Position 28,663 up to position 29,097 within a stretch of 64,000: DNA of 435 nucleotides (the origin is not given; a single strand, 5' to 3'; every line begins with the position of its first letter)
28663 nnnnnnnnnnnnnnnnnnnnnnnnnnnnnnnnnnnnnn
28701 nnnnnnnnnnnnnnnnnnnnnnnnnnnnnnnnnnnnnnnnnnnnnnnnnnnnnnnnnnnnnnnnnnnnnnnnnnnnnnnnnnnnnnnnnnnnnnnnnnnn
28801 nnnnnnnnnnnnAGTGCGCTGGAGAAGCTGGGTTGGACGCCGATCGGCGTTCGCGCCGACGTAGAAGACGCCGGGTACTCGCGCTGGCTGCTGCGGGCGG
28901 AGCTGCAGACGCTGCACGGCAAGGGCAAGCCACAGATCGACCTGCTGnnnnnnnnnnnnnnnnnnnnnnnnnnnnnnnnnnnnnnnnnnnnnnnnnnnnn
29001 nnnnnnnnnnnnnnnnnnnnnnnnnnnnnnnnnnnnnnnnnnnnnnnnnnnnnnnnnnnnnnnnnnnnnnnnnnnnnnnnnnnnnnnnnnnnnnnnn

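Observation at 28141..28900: Two invariant Trp-containing signature blocks per unit embedded in an otherwise Trp-poor HEAT solenoid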

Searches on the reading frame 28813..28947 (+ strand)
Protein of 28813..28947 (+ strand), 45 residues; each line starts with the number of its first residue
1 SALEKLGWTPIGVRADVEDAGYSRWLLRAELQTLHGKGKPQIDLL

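Call 40: find_homologous_proteins(query=A4, max_evalue=10)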
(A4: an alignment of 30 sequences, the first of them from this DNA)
Query A4 (30 sequences): 200 candidates shared short words with the query, none scored E <= 10.

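Call 51: search_protein_representatives(alignment_id=A4)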
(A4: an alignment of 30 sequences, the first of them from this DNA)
Query: 30 sequences, 45 profile positions. Proteins with E-value up to 0.001 (for the whole library): 26; up to 1e-10: 10; up to 1e-30: 2. The best 26 are listed.
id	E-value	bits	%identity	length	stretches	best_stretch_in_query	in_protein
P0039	1.4e-45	168.6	-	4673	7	1-45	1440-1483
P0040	5.0e-42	157.3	-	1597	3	1-45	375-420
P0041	2.6e-30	119.8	-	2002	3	1-39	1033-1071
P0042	6.1e-24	99.4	-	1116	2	1-44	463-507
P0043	5.4e-19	83.6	-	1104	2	2-38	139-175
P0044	5.8e-14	67.5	-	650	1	1-45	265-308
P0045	1.4e-13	66.3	-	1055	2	2-45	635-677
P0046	1.7e-12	62.7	-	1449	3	1-32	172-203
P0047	2.2e-11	59.2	-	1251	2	1-44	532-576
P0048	9.0e-11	57.2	-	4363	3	1-34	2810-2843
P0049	4.8e-10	54.9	-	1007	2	1-41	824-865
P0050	3.6e-09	52.1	-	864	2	2-45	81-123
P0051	2.1e-08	49.7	-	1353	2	2-44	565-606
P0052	3.7e-08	48.9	-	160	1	1-41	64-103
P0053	4.7e-08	48.6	-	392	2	1-44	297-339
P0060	2.2e-05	40.0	-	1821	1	1-45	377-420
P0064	6.8e-04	35.2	-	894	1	1-38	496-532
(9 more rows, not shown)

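Call 53: list_cluster_members(proteins=[P0039, P0040, P0041, P0042, P0043, P0044, P0046, P0048, P0060, P0064])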
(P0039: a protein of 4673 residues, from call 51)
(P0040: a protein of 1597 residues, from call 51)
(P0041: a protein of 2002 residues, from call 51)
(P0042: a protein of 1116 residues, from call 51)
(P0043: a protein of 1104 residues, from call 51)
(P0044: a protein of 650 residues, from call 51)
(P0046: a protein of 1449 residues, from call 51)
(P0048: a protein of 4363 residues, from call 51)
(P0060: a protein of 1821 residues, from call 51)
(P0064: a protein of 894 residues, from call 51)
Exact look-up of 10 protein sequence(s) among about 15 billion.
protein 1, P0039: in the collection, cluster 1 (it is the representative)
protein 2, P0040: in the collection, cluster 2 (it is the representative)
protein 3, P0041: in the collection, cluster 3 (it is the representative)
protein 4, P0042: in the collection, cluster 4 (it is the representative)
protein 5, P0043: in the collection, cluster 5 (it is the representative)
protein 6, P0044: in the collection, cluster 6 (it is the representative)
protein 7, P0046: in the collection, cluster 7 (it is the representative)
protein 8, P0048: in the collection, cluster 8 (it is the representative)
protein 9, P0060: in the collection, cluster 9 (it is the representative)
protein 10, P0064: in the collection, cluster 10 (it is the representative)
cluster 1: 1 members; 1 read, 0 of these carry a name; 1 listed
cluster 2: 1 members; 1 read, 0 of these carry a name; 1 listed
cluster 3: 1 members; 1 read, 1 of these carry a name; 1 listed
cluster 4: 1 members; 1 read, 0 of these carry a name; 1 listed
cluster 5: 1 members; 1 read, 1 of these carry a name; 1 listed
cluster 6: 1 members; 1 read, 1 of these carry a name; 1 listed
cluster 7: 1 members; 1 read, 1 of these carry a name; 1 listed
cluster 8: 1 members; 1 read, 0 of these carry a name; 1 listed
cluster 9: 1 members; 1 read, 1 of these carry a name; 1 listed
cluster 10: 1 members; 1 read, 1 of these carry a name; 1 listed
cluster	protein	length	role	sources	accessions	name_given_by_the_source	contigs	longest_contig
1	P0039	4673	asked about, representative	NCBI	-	-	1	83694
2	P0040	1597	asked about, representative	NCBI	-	-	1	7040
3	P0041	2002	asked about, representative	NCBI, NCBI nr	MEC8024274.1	MAG: HEAT repeat domain-containing protein, partial [Myxococcota bacterium] | HEAT repeat domain-containing protein [Myxococcota bacterium]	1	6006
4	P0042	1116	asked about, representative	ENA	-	-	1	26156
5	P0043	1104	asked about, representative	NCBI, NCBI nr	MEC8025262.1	MAG: HEAT repeat domain-containing protein, partial [Myxococcota bacterium] | HEAT repeat domain-containing protein [Myxococcota bacterium]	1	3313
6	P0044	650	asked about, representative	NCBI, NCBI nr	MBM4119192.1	hypothetical protein FJ251_15935, partial [bacterium] | hypothetical protein [bacterium]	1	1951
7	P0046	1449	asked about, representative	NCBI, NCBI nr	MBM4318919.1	MAG: HEAT repeat domain-containing protein, partial [Deltaproteobacteria bacterium] | HEAT repeat domain-containing protein [Deltaproteobacteria bacterium]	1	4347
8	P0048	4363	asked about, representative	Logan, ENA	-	-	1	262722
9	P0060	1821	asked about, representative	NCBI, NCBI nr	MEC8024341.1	MAG: HEAT repeat domain-containing protein, partial [Myxococcota bacterium] | HEAT repeat domain-containing protein [Myxococcota bacterium]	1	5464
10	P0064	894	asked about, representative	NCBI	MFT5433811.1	MAG: HEAT repeat protein, partial [Myxococcota bacterium]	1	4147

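Call 54: find_encoding_contigs(protein=P0048, flank=8000, max_places=2)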
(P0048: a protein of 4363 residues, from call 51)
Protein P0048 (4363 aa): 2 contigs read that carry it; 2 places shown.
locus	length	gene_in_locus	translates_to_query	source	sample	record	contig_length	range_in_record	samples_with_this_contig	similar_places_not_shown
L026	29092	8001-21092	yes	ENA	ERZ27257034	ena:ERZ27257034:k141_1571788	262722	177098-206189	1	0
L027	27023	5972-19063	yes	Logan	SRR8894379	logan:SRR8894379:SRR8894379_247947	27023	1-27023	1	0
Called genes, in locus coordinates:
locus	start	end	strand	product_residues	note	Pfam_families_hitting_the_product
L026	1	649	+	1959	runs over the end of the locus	PF27051:TamB_N (faint), PF05359:DUF748 (weak), PF04357:TamB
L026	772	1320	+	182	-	PF03100:CcmE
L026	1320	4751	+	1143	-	PF01578:Cytochrom_C_asm, PF16327:CcmF_C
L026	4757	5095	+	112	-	-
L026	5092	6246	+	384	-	-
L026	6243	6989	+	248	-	PF00005:ABC_tran, PF13304:AAA_21 (faint)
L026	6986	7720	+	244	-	PF01061:ABC2_membrane (weak), PF03379:CcmB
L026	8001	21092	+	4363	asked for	PF00514:Arm (faint), PF02985:HEAT (faint), PF12717:Cnd1 (faint), PF21581:SCD (faint), PF13646:HEAT_2 (weak), PF12348:CLASP_N (faint), PF01602:Adaptin_N (faint), PF13646:HEAT_2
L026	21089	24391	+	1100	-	PF02985:HEAT (faint), PF03130:HEAT_PBS (faint), PF12717:Cnd1 (faint), PF13646:HEAT_2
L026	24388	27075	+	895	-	PF01564:Spermine_synth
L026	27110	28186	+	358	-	PF00355:Rieske, PF00848:Ring_hydroxyl_A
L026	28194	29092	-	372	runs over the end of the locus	PF01264:Chorismate_synt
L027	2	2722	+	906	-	?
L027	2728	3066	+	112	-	-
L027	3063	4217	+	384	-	-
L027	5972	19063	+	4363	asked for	PF00514:Arm (faint), PF02985:HEAT (faint), PF12717:Cnd1 (faint), PF21581:SCD (faint), PF13646:HEAT_2 (weak), PF12348:CLASP_N (faint), PF01602:Adaptin_N (faint), PF13646:HEAT_2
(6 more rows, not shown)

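Call 90: search_protein_families(library=pfam, proteins=[window:28813-28947:+], max_evalue=10)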
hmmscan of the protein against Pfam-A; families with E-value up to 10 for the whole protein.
seq(45 aa): 0 families
